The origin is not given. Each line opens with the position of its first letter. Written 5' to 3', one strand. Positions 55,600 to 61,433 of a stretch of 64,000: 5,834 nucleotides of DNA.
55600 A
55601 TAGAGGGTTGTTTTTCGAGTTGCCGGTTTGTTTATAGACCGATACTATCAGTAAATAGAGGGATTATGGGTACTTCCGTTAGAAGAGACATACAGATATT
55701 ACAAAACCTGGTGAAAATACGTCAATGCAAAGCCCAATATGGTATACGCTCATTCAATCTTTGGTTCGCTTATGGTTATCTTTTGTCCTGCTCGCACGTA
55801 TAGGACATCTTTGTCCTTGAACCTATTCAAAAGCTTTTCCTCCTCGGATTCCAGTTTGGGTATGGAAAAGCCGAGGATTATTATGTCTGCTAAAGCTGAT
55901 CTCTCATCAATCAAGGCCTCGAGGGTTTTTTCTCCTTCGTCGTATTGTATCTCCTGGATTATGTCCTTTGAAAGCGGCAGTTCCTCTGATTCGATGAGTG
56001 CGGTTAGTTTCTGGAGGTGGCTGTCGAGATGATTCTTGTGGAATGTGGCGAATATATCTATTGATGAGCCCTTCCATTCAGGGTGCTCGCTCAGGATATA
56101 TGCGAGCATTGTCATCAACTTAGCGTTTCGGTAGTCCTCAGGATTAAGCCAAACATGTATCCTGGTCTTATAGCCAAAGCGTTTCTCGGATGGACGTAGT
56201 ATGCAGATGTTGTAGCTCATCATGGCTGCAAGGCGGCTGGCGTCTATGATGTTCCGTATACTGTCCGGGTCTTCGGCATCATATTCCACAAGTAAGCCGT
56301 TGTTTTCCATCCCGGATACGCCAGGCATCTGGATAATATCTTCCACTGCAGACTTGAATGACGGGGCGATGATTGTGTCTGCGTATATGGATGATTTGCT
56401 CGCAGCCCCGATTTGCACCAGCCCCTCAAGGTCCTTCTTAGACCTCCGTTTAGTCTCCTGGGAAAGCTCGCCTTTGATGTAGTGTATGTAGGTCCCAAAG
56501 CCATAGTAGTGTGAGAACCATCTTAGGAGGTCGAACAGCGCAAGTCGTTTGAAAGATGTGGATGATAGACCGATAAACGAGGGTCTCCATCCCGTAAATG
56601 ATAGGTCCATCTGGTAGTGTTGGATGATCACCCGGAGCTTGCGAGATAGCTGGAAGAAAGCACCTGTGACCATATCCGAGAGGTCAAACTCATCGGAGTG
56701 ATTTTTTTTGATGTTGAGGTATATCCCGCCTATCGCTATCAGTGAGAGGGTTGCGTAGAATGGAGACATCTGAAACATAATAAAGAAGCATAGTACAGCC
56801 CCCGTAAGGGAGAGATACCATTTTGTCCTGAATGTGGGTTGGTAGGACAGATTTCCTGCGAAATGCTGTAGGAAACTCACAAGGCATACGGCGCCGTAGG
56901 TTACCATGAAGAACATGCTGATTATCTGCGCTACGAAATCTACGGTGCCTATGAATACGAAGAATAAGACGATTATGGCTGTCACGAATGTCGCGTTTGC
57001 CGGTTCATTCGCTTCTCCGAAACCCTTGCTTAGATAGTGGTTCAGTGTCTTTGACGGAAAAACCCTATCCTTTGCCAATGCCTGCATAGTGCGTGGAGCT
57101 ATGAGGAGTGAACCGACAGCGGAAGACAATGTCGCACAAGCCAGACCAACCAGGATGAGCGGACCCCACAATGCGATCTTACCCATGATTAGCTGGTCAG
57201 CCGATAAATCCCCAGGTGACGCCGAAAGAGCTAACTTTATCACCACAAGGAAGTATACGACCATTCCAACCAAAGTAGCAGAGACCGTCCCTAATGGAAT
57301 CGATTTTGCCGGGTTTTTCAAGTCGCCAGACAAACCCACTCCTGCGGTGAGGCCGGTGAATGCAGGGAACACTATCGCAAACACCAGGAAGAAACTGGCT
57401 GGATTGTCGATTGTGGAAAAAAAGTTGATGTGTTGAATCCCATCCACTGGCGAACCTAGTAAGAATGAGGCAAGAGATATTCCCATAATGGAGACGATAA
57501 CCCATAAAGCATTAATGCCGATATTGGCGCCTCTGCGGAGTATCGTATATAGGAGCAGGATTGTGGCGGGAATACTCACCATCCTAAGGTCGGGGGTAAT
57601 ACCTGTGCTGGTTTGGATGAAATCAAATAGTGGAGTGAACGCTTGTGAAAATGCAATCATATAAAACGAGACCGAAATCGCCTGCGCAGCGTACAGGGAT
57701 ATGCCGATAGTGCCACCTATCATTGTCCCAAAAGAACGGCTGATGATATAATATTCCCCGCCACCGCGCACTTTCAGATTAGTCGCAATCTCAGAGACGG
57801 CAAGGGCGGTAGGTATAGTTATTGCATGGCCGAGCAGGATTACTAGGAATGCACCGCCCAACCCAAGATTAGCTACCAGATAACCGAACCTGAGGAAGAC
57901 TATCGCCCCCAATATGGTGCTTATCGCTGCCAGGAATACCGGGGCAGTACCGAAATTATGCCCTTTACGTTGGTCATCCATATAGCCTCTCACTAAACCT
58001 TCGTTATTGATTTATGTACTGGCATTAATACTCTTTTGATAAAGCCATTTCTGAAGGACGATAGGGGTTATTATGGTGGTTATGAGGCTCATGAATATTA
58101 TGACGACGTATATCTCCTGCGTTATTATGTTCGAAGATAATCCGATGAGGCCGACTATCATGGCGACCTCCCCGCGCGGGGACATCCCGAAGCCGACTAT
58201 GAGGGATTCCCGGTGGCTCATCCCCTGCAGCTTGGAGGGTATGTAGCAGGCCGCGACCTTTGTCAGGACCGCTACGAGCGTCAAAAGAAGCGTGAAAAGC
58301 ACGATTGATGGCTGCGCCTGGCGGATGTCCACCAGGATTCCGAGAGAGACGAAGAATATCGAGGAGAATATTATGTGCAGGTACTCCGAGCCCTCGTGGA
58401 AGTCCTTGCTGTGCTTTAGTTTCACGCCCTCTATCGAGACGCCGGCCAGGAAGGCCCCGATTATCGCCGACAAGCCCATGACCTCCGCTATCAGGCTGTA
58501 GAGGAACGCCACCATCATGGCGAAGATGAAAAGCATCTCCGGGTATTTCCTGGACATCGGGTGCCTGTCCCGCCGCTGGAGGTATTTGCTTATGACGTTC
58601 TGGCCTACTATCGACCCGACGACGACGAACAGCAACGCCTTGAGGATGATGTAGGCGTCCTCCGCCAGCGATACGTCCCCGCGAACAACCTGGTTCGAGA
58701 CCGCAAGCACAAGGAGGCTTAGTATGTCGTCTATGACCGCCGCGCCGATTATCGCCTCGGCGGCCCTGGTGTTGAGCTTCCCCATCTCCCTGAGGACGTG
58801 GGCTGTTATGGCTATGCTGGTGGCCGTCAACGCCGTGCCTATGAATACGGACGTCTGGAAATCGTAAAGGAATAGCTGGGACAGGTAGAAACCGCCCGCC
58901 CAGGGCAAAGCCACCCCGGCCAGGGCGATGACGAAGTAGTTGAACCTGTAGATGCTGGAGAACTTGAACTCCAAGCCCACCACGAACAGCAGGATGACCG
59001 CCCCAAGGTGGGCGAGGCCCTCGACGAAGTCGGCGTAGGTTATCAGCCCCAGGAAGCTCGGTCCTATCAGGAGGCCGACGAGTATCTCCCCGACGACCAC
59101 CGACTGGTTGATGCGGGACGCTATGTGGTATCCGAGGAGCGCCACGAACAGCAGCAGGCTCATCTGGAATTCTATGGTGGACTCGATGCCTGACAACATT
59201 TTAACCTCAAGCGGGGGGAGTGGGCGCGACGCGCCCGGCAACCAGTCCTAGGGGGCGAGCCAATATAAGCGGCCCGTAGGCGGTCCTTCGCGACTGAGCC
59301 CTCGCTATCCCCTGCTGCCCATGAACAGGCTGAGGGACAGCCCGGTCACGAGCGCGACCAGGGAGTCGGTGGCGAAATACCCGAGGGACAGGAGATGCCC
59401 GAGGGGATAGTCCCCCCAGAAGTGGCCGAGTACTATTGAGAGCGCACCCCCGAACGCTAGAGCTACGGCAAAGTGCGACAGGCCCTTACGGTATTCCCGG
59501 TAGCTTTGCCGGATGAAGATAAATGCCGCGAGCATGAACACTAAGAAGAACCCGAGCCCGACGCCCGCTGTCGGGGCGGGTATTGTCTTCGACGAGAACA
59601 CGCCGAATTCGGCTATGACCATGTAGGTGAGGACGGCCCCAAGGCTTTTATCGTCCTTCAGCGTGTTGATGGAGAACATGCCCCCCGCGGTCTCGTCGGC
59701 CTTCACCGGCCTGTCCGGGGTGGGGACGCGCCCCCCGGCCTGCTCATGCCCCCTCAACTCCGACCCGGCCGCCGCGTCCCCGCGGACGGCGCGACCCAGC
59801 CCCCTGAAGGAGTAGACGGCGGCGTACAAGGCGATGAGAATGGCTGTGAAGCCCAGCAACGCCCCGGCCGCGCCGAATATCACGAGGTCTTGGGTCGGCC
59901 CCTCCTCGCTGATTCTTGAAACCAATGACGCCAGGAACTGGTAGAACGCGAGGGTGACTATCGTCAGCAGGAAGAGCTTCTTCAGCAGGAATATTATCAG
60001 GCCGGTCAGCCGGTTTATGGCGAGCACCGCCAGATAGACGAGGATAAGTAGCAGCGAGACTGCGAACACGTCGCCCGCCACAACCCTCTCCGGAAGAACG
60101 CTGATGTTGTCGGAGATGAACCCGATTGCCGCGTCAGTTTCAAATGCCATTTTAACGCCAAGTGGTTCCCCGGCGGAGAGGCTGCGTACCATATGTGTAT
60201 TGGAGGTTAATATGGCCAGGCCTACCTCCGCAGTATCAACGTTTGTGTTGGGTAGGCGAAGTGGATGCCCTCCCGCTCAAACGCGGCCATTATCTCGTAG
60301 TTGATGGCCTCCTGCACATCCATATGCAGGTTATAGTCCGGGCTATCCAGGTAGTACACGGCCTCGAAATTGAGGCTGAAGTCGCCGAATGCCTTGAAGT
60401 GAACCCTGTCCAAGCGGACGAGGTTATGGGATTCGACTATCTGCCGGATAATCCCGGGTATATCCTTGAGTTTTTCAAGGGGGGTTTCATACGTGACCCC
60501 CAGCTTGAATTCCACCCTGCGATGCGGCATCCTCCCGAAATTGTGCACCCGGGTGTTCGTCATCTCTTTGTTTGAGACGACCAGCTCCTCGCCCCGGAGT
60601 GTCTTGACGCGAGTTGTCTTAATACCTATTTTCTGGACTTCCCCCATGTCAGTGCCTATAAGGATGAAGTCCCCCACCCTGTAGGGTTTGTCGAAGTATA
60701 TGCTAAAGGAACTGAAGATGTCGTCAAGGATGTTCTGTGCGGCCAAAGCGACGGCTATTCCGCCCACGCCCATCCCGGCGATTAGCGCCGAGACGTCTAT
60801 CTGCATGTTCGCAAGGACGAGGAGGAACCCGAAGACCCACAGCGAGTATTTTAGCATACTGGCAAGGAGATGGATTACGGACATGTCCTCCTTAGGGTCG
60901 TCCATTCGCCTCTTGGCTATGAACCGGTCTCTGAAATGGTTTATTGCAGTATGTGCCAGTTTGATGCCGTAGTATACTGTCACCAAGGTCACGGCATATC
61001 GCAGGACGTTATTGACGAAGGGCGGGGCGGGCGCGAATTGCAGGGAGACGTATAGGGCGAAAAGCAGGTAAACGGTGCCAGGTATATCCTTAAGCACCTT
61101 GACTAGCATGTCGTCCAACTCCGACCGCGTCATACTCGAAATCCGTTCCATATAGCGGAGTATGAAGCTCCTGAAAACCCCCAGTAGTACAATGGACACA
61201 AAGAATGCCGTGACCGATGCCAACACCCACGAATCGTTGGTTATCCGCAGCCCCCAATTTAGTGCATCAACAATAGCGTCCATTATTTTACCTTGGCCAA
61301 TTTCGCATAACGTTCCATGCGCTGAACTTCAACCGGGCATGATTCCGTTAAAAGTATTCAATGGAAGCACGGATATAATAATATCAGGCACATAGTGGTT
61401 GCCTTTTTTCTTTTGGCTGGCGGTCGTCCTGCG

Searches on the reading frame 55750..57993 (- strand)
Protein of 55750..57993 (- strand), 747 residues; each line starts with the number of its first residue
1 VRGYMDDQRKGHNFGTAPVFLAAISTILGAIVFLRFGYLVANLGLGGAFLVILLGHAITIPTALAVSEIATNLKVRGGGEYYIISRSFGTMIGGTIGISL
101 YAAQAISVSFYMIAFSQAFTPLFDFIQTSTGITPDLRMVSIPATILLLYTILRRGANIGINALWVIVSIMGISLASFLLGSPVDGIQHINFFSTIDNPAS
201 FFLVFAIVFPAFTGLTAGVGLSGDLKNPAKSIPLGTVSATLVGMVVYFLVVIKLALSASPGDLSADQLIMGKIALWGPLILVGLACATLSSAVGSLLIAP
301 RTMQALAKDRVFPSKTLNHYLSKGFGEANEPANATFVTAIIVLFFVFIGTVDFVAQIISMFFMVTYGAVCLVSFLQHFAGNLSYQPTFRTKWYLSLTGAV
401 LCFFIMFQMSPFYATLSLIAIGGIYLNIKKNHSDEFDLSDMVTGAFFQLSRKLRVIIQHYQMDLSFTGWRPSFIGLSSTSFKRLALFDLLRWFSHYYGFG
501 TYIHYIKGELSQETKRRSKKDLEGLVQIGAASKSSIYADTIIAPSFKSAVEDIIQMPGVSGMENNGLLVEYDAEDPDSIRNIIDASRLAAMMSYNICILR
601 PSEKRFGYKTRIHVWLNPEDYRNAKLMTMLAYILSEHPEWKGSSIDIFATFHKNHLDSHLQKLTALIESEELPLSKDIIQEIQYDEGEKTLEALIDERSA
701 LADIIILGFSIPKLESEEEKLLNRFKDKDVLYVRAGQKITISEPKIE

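Call 54: search_protein_families(library=pfam, proteins=[window:55750-57993:-])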
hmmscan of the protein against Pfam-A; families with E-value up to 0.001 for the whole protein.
window:55750-57993:- (747 aa): 2 families
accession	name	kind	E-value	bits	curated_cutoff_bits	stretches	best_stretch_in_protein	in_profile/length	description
PF00324.27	AA_permease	-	2.1e-37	129.3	24.6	1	19-438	2-437/470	Amino acid permease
PF13520.12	AA_permease_2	-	1.9e-17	63.7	27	1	16-408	3-403/427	Amino acid permease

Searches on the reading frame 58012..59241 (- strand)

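Call 54: search_protein_families(library=pfam, proteins=[window:58012-59241:-])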
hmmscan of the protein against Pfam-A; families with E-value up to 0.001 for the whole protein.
window:58012-59241:- (409 aa): 1 family
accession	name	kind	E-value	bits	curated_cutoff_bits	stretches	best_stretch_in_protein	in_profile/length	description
PF00999.27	Na_H_Exchanger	-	3.6e-71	240.4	26.2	1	32-398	3-371/375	Sodium/hydrogen exchanger, transmembrane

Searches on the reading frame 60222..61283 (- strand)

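Call 55: search_protein_families(library=pfam, proteins=[window:60222-61283:-])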
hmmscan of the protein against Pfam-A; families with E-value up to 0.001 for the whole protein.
window:60222-61283:- (353 aa): 3 families
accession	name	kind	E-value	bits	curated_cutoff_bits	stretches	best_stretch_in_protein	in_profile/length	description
PF00924.24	MS_channel_2nd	-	1.4e-17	64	20.2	1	184-250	1-67/68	Mechanosensitive ion channel, beta-domain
PF21082.3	MS_channel_3rd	-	4.2e-16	59.6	21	1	257-342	1-88/88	Mechanosensitive ion channel MscS, C-terminal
PF21088.3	MS_channel_1st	-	1.4e-09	38.2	23.1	1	143-183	2-42/42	Mechanosensitive ion channel, transmembrane helices 2/3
